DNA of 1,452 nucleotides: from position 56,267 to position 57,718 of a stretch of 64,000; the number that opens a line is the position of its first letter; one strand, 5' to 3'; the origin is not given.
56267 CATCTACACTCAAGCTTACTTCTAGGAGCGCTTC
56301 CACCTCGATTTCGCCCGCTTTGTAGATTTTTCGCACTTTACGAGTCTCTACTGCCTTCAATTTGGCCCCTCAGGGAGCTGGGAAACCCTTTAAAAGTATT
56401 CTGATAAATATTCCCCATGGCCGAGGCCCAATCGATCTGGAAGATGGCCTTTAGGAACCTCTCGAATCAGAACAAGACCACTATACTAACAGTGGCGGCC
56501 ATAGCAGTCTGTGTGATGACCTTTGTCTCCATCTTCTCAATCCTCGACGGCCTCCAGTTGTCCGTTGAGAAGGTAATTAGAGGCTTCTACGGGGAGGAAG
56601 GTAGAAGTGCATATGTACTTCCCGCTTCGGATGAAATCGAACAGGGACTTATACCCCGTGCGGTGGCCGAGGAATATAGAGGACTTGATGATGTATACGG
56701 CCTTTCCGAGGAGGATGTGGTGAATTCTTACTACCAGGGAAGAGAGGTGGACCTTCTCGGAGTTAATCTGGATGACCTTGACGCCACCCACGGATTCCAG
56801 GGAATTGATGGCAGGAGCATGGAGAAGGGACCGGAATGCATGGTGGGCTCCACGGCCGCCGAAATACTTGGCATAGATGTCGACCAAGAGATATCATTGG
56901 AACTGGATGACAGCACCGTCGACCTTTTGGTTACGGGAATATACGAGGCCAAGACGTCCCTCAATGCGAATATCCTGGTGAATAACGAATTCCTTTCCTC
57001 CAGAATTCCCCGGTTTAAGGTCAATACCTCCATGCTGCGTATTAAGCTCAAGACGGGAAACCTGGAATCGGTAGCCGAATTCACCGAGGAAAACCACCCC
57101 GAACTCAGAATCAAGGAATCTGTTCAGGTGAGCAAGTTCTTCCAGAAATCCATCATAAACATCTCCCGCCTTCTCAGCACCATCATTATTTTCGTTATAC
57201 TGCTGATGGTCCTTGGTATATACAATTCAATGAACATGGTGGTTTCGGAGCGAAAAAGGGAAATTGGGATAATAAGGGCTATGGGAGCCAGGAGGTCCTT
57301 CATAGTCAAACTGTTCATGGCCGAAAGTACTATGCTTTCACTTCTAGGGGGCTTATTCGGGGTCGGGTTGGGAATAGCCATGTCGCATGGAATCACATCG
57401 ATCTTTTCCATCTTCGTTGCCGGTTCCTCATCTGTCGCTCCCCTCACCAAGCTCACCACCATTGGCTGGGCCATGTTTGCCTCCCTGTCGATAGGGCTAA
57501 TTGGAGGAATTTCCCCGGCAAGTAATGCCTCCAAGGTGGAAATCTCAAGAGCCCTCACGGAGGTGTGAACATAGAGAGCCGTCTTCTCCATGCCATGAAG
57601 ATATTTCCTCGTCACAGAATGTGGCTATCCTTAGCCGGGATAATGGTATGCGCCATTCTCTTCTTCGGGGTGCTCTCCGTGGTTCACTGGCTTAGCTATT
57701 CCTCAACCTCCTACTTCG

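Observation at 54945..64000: Candidate novel system: a LolCDE/FtsEX-type (type VII) ABC machine genetically fused and clustered with an Arn-like lipid-linked-sugar pathway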

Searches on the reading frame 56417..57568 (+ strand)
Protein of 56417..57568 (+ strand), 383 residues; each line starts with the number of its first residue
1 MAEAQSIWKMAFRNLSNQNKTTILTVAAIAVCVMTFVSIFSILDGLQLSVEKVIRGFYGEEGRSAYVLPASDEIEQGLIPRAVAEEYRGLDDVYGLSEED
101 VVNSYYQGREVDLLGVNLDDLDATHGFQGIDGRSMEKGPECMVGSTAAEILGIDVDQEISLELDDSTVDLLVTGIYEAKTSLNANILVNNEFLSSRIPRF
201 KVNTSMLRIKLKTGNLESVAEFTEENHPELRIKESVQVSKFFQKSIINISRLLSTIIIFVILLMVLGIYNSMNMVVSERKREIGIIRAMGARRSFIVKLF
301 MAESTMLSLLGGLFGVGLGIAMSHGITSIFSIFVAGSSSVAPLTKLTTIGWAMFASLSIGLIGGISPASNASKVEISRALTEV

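Call 11: search_protein_families(library=pfam, proteins=[window:56417-57568:+], max_evalue=1)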
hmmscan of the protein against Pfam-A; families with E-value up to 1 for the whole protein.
window:56417-57568:+ (383 aa): 2 families
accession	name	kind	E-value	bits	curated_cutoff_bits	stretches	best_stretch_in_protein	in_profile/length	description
PF02687.27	FtsX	-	3.8e-17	62.9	25.5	1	255-375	2-119/120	FtsX-like permease C-terminal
PF12704.14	MacB_PCD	-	4.4e-11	43.9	27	1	22-214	1-194/207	MacB-like periplasmic core domain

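Call 12: search_protein_families(library=ncbifam, proteins=[window:56417-57568:+], max_evalue=1)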
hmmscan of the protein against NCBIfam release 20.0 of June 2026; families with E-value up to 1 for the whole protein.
window:56417-57568:+ (383 aa): 11 families
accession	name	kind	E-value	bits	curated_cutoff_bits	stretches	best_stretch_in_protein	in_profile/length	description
TIGR03434.1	ADOP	subfamily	4.7e-21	74.6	622.3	1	215-382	233-401/803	ADOP family duplicated permease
TIGR02212.1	lolCE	equivalog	1.8e-19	69.9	362.45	1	22-380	24-408/411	lipoprotein-releasing ABC transporter permease subunit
NF007826.0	PRK10535.1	equivalog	4.5e-13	48.3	966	1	252-380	524-645/648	macrolide ABC transporter ATP-binding protein/permease MacB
NF008076.0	PRK10814.1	exception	2e-12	46.8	473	1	24-380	29-396/399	lipoprotein-releasing ABC transporter permease subunit LolC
TIGR00439.2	FtsX_Gneg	equivalog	3.5e-11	42.8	255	1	237-363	150-282/292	permease-like cell division protein FtsX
NF038346.1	FtsX_actino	exception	3.9e-09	36.3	250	1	207-371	135-297/308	permease-like cell division protein FtsX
NF008357.0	PRK11146.1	exception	4.1e-09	35.8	439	1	219-331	238-350/414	lipoprotein-releasing ABC transporter permease subunit LolE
NF038347.1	FtsX_Gpos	exception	8.9e-09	35.1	225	1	235-361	149-280/296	permease-like cell division protein FtsX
TIGR02213.1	lolE_release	exception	1.2e-07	31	540.35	1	221-330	237-346/411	lipoprotein-releasing ABC transporter permease subunit LolE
NF041854.1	ABC_perm_YbbP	equivalog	3.1e-05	22.1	999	1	216-368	203-356/806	putative ABC transporter permease subunit YbbP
NF009992.0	PRK13461.1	equivalog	0.11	12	127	1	247-283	3-41/159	F0F1 ATP synthase subunit B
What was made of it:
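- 56417..57568 (+): FtsX1: an ordinary MacB/LolC-type permease, 383 aa (TM1, periplasmic core domain, TM2-4). MacB_PCD 4.4e-11 and FtsX 3.8e-17 (call 11). lolCE 1.8e-19, below cut-off (call 12).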

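Call 22: find_encoding_contigs(protein=window:56417-57568:+, flank=10000)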
Protein window:56417-57568:+ (383 aa): no gene with exactly this product is on record in the collection.
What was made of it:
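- Tried and rejected: An exact look-up of the window's FtsX1 found nothing, so the window's own contig could not be extended (call 22).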
